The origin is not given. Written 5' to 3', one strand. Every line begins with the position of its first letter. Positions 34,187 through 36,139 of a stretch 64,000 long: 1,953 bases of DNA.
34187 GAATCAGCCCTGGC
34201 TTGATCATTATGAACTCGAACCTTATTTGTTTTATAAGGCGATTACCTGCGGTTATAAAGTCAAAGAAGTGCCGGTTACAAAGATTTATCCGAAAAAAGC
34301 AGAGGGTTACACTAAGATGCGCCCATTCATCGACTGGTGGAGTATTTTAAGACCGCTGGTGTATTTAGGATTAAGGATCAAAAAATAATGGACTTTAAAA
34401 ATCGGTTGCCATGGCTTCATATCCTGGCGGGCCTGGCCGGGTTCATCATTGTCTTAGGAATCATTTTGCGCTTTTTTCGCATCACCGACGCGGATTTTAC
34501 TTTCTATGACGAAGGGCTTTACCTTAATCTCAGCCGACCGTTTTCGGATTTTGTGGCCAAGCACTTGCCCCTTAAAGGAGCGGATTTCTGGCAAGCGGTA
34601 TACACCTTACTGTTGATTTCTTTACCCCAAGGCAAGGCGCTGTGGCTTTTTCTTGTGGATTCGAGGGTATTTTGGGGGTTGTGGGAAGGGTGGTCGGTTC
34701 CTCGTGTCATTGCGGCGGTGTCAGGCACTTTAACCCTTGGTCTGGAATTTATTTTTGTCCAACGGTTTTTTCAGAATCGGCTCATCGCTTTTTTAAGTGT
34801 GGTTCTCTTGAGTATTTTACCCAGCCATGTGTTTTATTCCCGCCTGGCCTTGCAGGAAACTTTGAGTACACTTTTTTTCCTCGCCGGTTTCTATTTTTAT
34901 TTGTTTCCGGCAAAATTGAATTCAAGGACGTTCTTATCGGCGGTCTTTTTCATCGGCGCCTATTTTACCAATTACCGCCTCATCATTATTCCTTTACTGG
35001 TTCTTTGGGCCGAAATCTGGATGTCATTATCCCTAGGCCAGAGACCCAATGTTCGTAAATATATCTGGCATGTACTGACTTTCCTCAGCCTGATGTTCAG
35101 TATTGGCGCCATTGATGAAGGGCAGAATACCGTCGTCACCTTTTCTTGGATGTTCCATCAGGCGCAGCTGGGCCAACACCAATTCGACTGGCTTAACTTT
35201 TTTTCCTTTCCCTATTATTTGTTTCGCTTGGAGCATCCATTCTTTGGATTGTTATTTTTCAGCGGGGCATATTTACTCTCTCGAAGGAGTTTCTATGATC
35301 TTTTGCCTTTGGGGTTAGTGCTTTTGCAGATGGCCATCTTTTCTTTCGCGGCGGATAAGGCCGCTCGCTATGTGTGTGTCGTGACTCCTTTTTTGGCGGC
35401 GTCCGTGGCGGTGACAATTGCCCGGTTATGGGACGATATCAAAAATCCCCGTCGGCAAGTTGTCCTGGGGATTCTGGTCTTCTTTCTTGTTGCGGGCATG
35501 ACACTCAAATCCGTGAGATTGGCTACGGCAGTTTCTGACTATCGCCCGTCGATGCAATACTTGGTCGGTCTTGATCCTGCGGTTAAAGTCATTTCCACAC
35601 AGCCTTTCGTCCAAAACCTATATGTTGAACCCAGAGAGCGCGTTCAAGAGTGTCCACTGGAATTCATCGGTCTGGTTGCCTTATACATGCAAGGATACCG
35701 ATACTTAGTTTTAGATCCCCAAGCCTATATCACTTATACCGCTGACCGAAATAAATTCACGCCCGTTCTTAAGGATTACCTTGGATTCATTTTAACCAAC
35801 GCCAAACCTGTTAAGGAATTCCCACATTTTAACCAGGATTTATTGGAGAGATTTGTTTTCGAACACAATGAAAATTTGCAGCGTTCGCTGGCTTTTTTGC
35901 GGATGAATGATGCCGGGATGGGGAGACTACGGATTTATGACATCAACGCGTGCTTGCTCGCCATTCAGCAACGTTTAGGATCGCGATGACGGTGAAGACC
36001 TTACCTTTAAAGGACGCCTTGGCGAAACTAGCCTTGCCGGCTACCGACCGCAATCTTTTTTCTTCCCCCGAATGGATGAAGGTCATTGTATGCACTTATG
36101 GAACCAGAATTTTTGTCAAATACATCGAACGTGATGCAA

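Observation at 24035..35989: Three tandem 'polyprenyl-phosphate-sugar synthase (GT2) plus GT-C membrane transferase' modules: a multi-module periplasmic glycosylation machine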

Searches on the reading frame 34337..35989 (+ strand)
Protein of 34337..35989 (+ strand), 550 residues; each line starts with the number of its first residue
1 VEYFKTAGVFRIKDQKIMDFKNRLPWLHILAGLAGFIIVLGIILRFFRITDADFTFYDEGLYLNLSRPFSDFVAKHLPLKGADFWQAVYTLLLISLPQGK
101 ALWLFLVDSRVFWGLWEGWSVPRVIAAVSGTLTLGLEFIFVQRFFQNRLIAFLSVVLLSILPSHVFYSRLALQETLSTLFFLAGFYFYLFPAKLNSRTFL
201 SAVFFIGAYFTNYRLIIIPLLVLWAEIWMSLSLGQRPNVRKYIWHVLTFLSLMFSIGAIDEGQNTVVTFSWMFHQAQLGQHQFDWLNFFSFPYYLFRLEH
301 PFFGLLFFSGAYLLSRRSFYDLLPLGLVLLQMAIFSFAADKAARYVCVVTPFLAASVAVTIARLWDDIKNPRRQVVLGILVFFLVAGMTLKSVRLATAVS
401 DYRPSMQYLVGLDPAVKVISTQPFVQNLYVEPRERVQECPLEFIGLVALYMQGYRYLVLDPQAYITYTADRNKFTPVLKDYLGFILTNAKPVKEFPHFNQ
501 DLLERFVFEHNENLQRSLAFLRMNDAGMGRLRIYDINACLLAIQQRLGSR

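Call 4: search_protein_families(library=pfam, proteins=[window:34337-35989:+], max_evalue=0.01)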
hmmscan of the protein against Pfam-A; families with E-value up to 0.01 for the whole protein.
window:34337-35989:+ (550 aa): 0 families

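Call 6: search_protein_families(library=ncbifam, proteins=[window:34337-35989:+], max_evalue=0.01)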
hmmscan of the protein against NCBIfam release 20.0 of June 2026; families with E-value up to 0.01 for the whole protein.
window:34337-35989:+ (550 aa): 0 families

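Call 13: search_solved_structures(query=window:34388-35989:+, max_evalue=10)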
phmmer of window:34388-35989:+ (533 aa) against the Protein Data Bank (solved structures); distinct sequences matched with E-value up to 10: 0.

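Call 16: find_homologous_proteins(query=window:34388-35989:+)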
Query window:34388-35989:+ (533 aa): 195 proteins with E <= 0.001 among 8000 candidates; the best 120 are listed.
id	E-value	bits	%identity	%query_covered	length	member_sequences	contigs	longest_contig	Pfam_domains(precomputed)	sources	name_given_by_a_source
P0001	1.9e-292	989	100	83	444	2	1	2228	-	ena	-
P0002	5.4e-178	611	55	97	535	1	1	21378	PF02366.25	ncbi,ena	-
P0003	1.9e-173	596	54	95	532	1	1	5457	-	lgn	-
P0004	1.9e-173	596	52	97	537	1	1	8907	-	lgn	-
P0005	1.7e-172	593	53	99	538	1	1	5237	PF13231.13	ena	-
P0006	9.5e-169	581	51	97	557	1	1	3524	PF02366.25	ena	-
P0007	4.1e-167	575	51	96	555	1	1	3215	PF02366.25,PF13231.13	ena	-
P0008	2.7e-165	569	51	96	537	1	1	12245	PF13231.13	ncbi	-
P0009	5.2e-164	565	48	98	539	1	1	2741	-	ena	-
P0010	1.0e-160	554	50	98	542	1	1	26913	-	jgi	jgi:hypothetical protein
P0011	8.3e-159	548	48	99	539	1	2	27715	PF13231.13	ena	-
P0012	1.7e-156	540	49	98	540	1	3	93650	-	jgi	-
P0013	4.0e-156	539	50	98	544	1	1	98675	PF02366.25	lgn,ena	-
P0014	9.3e-155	535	49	96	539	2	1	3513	-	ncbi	-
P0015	4.9e-153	529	48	95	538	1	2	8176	-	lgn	-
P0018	1.2e-152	528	48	100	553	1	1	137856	PF13231.13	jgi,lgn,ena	-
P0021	1.5e-151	524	48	94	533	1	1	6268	PF13231.13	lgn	-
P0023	5.4e-150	519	46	98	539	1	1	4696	PF13231.13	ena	-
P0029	1.7e-148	514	48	95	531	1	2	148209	PF13231.13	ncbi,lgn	-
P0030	4.2e-148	513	46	99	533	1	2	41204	PF13231.13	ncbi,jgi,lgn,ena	-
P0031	1.0e-147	511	48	94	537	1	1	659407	PF02366.25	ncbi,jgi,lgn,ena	ncbi:MAG: glycosyltransferase family 39 protein [Candidatus Omnitrophota bacterium]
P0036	9.0e-147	508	48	97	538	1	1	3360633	-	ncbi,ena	-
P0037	1.5e-146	508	47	96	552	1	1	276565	PF02366.25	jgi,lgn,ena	-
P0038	2.7e-146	507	46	97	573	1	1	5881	PF02366.25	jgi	-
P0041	5.1e-146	506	48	97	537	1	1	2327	PF02366.25,PF13231.13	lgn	-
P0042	1.4e-145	504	47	96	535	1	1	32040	PF02366.25,PF13231.13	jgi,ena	-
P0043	2.2e-145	504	47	95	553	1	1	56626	PF02366.25,PF13231.13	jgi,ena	-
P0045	5.6e-145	502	47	98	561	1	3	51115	PF02366.25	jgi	-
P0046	6.9e-145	502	48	95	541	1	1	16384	PF02366.25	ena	-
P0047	8.3e-145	502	47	94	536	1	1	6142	PF13231.13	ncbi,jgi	jgi:hypothetical protein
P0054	1.5e-142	494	47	95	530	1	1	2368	PF02366.25,PF13231.13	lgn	-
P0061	7.9e-141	489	46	95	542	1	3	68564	PF02366.25,PF13231.13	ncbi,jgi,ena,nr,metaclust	ncbi:MAG: hypothetical protein A2Z88_04060 [Omnitrophica WOR_2 bacterium GWA2_47_8]|nr:MAG: hypothet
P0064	1.7e-140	488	46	97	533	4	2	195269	PF02366.25,PF13231.13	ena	-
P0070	1.7e-139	484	44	99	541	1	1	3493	PF02366.25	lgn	-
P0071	3.3e-139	483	46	97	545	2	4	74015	PF02366.25,PF13231.13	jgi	-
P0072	6.0e-139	482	46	96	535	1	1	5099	PF02366.25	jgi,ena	-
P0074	1.4e-137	478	45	98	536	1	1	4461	PF13231.13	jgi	-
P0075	1.5e-137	478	45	95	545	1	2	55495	PF02366.25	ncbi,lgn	-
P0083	1.3e-135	471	45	98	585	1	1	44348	PF02366.25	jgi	jgi:hypothetical protein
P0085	9.1e-135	469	45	97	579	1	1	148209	PF02366.25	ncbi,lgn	-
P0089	1.2e-133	465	45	96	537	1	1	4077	PF02366.25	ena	-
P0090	1.3e-133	465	46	98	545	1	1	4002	PF02366.25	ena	-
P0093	1.9e-132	461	45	93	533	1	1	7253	PF02366.25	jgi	-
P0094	9.6e-132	459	43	98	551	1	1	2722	PF02366.25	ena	-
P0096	3.2e-130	454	45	97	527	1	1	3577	PF02366.25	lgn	-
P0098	1.5e-129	451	46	94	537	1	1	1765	PF02366.25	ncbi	-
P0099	1.7e-129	451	42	98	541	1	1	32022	PF02366.25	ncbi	-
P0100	3.2e-129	450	44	94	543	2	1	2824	PF02366.25,PF13231.13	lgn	-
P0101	8.8e-129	449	45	95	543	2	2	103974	PF13231.13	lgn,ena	-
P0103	1.0e-127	445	42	96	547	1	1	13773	PF02366.25,PF13231.13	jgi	-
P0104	5.3e-127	443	43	94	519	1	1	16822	PF02366.25,PF13231.13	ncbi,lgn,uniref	ncbi:hypothetical protein MNBD_UNCLBAC01-744 [hydrothermal vent metagenome]|uniref:ArnT-like N-termi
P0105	5.7e-127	443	43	96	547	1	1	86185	PF02366.25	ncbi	-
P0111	4.0e-125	437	44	96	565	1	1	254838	PF02366.25,PF13231.13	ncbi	-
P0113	1.2e-124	435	42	96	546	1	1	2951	PF02366.25,PF13231.13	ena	-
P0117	2.8e-124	434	43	96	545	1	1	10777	PF02366.25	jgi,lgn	-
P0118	3.2e-124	434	42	96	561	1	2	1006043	PF02366.25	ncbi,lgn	ncbi:MAG: phospholipid carrier-dependent glycosyltransferase [Candidatus Omnitrophota bacterium]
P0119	2.9e-123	431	43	95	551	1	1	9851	PF02366.25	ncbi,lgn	-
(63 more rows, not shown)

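Call 17: find_encoding_contigs(protein=P0036, flank=10000, max_places=2)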
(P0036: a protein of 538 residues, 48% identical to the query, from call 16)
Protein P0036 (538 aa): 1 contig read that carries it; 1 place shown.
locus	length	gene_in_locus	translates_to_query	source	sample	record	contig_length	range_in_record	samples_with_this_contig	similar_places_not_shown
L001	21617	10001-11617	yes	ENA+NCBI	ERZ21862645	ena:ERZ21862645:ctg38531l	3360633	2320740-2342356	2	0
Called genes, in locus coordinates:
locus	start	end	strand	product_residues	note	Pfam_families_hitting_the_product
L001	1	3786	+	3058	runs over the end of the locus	PF06798:PrkA (faint)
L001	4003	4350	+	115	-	PF01797:Y1_Tnp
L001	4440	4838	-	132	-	-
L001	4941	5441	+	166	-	PF01522:Polysacc_deac_1, PF03065:Glyco_hydro_57 (weak)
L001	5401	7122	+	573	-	PF02366:PMT, PF13231:PMT_2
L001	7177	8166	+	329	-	PF00990:GGDEF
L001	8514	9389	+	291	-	PF06325:PrmA, PF05175:MTS (weak), PF13649:Methyltransf_25 (faint), PF13847:Methyltransf_31 (weak)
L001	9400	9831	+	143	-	PF00472:RF-1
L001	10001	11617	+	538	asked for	-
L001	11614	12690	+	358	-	PF02424:ApbE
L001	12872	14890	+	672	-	PF00343:Phosphorylase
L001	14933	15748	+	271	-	PF00303:Thymidylat_synt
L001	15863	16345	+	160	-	PF00186:DHFR_1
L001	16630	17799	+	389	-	PF00072:Response_reg, PF00563:EAL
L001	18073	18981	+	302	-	PF01595:CNNM, PF00571:CBS (weak)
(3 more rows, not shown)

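Call 18: find_encoding_contigs(protein=P0002, flank=10000, max_places=2)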
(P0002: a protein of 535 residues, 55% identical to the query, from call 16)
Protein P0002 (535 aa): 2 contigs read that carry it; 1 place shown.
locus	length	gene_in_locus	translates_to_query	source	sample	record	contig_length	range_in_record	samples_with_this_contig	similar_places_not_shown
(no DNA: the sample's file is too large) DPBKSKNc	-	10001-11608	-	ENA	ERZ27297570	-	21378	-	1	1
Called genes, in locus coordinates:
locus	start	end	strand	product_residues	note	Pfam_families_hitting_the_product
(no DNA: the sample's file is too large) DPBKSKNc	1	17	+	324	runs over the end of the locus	PF01145:Band_7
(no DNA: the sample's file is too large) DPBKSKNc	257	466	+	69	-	PF00313:CSD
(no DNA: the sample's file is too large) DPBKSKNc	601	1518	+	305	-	PF06325:PrmA, PF05175:MTS, PF13489:Methyltransf_23 (weak), PF08241:Methyltransf_11, PF08242:Methyltransf_12 (weak), PF13649:Methyltransf_25, PF13847:Methyltransf_31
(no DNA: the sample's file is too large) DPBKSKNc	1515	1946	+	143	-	PF00472:RF-1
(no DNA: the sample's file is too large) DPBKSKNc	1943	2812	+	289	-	PF04794:YdjC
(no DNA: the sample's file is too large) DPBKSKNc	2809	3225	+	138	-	-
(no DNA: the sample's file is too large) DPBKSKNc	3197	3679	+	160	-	PF01967:MoaC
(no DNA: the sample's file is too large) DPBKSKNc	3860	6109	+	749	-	PF09586:YfhO (weak)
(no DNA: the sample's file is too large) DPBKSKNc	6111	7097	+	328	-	PF13414:TPR_11 (faint), PF07719:TPR_2 (faint), PF13181:TPR_8 (faint), PF13424:TPR_12 (weak), PF13432:TPR_16 (faint), PF00515:TPR_1 (weak), PF13174:TPR_6 (faint), PF13371:TPR_9 (faint), +1 more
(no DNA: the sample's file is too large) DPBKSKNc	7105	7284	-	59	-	-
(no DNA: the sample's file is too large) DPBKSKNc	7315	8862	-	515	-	PF02310:B12-binding, PF04055:Radical_SAM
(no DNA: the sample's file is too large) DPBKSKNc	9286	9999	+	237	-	PF00535:Glycos_transf_2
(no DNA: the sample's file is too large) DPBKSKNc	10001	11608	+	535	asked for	PF02366:PMT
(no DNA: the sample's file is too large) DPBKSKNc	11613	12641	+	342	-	PF13480:Acetyltransf_6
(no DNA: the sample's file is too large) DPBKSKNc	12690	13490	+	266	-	PF01209:Ubie_methyltran (weak), PF08241:Methyltransf_11, PF08242:Methyltransf_12 (weak), PF13649:Methyltransf_25, PF13847:Methyltransf_31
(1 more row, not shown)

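Call 29: search_solved_structures(query=A2, max_evalue=1, show_alignments=2)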
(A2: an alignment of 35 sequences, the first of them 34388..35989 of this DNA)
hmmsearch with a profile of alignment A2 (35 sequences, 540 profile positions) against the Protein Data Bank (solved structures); distinct sequences matched with E-value up to 1: 4.
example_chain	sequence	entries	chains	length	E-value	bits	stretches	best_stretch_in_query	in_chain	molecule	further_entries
5i2t_A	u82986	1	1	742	0.24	13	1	477-519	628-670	Periodic tryptophan protein 2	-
7suk_LO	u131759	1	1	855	0.29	12.8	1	477-519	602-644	Periodic tryptophan protein 2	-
6lqs_B1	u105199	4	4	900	0.31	12.7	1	477-519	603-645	Periodic tryptophan protein 2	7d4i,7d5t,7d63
5wlc_LO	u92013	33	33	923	0.32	12.6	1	477-519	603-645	Utp1 | Periodic tryptophan protein 2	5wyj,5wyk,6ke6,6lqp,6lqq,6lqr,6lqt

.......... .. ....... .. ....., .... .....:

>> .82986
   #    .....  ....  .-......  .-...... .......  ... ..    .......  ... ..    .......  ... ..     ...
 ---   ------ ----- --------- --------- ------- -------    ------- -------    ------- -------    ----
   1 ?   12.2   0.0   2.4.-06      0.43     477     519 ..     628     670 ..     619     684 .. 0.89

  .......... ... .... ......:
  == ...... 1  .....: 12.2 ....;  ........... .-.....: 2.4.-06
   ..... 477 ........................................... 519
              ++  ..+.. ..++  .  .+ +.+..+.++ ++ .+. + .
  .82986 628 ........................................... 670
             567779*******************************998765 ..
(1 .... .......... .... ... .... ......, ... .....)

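Call 34: search_protein_families(library=pfam, alignment_id=A2, max_evalue=0.01)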
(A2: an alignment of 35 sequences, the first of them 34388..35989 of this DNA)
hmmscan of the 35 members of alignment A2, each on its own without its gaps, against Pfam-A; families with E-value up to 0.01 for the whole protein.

A. member 1, window:34388-35989:+ (533 aa): 0 families

B. families by the number of members that match (of 35 scanned): 2 families
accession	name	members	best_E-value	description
PF02366.24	PMT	27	1.5e-09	Dolichyl-phosphate-mannose-protein mannosyltransferase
PF13231.12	PMT_2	15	9.1e-10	Dolichyl-phosphate-mannose-protein mannosyltransferase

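Call 47: predict_structure(alignment_id=A2)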
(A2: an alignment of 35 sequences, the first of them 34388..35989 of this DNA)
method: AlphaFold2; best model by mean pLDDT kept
length: 533 residues; sequences in the alignment: 35
mean_pLDDT: 90.9   pTM: 0.90
mean pLDDT of the five models: 90.9, 89.8, 88.8, 87.8, 87.7
residues with pLDDT >= 90: 392; 70-90: 120; 50-70: 15; < 50: 6
segments of 3 or more residues with pLDDT < 50: 1-6
pLDDT, mean of each block of 10 residues (from residue 1): 53 89 96 78 82 91 93 92 91 90 91 98 97 96 95 88 98 93 97 93 97 94 97 95 88 76 67 92 96 93 96 91 83 97 95 93 96 94 91 96 94 91 95 97 94 90 93 95 90 89 82 95 93 82
secondary structure, 60 per line:
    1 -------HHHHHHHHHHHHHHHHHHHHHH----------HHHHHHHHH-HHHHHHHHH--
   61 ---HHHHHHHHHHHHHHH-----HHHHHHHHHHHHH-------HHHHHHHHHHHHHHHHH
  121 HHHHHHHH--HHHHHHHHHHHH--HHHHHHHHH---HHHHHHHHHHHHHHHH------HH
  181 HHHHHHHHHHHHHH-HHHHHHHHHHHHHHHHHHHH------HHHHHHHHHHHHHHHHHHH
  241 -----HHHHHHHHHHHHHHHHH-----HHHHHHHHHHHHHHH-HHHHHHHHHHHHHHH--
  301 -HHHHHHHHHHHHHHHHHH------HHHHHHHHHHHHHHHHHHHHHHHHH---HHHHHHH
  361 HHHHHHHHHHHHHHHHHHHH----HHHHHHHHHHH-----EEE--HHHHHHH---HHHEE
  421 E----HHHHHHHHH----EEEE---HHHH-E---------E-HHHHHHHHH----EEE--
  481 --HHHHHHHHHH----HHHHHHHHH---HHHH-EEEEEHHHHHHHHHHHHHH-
elements in order: H8-29 H40-48 H50-58 H64-78 H84-96 H104-128 H131-142 H145-153 H157-172 H179-194 H196-215 H222-240 H246-262 H268-282 H284-298 H302-319 H326-350 H354-380 H385-395 E401-403 H406-412 E419-421 H426-434 E439-442 H446-449 H463-471 E476-478 H483-492 H497-505 H509-512 E514-518 H519-532

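Call 52: fold_search(model_id=the predicted structure, library=pdb)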
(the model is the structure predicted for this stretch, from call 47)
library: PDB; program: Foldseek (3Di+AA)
matches with E <= 10: 549; with E <= 0.001: 24
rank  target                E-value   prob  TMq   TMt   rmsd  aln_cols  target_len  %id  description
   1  8agc_A                4.5e-08  1.00  0.51  0.41  11.5       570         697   12  Structure of yeast oligosaccharylransferase complex with lipid-linked oligosaccharide and non-acceptor peptide bound (released 2022-12-07)
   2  7oci_F                5.1e-08  1.00  0.50  0.43  10.0       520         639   14  Cryo-EM structure of yeast Ost6p containing oligosaccharyltransferase complex (released 2022-02-16)
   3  8agb_A                5.8e-08  1.00  0.50  0.43  10.7       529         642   13  Structure of yeast oligosaccharylransferase complex with lipid-linked oligosaccharide bound (released 2022-12-07)
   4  8age_A                7.9e-08  1.00  0.51  0.43  10.1       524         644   13  Structure of yeast oligosaccharylransferase complex with acceptor peptide bound (released 2022-12-07)
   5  6ezn_F                1.0e-07  1.00  0.50  0.42  10.1       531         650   13  Cryo-EM structure of the yeast oligosaccharyltransferase (OST) complex (released 2018-01-17)
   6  6c26_A                4.8e-07  1.00  0.50  0.43  10.2       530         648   13  The Cryo-EM structure of a eukaryotic oligosaccharyl transferase complex (released 2018-01-31)
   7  6s7o_A                2.5e-06  1.00  0.50  0.42  10.0       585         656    9  Cryo-EM structure of human oligosaccharyltransferase complex OST-A (released 2019-12-18)
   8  6s7t_A                2.7e-06  1.00  0.52  0.41  11.1       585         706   10  Cryo-EM structure of human oligosaccharyltransferase complex OST-B (released 2019-12-18)
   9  6ftg_5                3.3e-06  1.00  0.49  0.42  11.0       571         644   11  Subtomogram average of OST-containing ribosome-translocon complexes from canine rough microsomal membranes (released 2018-03-21)
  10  8b6l_I                4.1e-06  1.00  0.51  0.41  11.6       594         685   10  Subtomogram average of the human Sec61-TRAP-OSTA-translocon (released 2022-12-07)
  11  7e9s_A                6.0e-06  1.00  0.50  0.33  11.3       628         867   10  Archaeal oligosaccharyltransferase AglB from Archaeoglobus fulgidus in complex with an inhibitory peptide and a dolich (released 2021-09-08)
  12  9n9j_I                8.8e-06  1.00  0.53  0.42   8.4       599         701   10  Structure of a GRP94 folding intermediate engaged with a CCDC134- and FKBP11-bound secretory translocon (released 2025-11-19)
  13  3wak                  9.2e-06  1.00  0.53  0.35  10.8       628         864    9  Crystal structure of the Archaeoglobus fulgidus oligosaccharyltransferase (O29867_ARCFU) in the apo form (released 2013-10-30)
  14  5f15                  2.2e-05  1.00  0.53  0.52   9.3       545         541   13  Crystal Structure of ArnT from Cupriavidus metallidurans bound to Undecaprenyl phosphate (released 2016-02-17)
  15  5ezm                  2.3e-05  1.00  0.47  0.47  10.9       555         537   14  Crystal Structure of ArnT from Cupriavidus metallidurans in the apo state (released 2016-02-17)
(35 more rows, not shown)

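Call 80: find_related_loci(query=A2, collection=metagenome_contigs, flank=8000)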
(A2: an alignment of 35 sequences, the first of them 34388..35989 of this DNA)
Query A2 (533 aa) in metagenome_contigs; peptide patterns used: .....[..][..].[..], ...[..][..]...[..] (x = any residue, [..] = any of these).
155 stretches matched a pattern; 99 encode a relative of the query (tblastn E <= 1e-3); the best 80 are kept; 79 distinct loci.
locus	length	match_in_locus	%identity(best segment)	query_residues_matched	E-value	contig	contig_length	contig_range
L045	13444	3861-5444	48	1-531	1e-161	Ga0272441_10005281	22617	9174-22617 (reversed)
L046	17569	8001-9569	46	6-533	1e-156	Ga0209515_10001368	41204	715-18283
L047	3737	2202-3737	48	16-527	1e-161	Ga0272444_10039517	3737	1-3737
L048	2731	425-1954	48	19-526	2e-162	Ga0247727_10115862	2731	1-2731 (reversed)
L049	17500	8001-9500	48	28-528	3e-152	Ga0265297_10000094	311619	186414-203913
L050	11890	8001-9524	47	21-526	4e-152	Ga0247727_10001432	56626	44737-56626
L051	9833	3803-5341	47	15-526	2e-151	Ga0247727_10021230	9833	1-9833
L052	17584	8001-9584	46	16-533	4e-151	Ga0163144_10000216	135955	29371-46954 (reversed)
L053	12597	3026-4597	47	12-533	2e-150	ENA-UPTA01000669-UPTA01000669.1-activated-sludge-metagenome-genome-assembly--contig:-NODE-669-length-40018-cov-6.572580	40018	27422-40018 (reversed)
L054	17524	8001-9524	45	20-528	5e-149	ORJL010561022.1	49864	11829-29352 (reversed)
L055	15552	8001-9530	47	22-531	1e-148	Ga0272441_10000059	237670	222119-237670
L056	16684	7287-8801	47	20-523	2e-147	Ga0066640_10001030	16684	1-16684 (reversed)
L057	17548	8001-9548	46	15-530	9e-147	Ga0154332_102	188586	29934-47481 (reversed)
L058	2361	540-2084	48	13-528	3e-156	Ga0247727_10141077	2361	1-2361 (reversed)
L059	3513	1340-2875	49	13-526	3e-151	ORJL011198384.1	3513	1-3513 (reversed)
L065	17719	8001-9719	43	12-530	4e-132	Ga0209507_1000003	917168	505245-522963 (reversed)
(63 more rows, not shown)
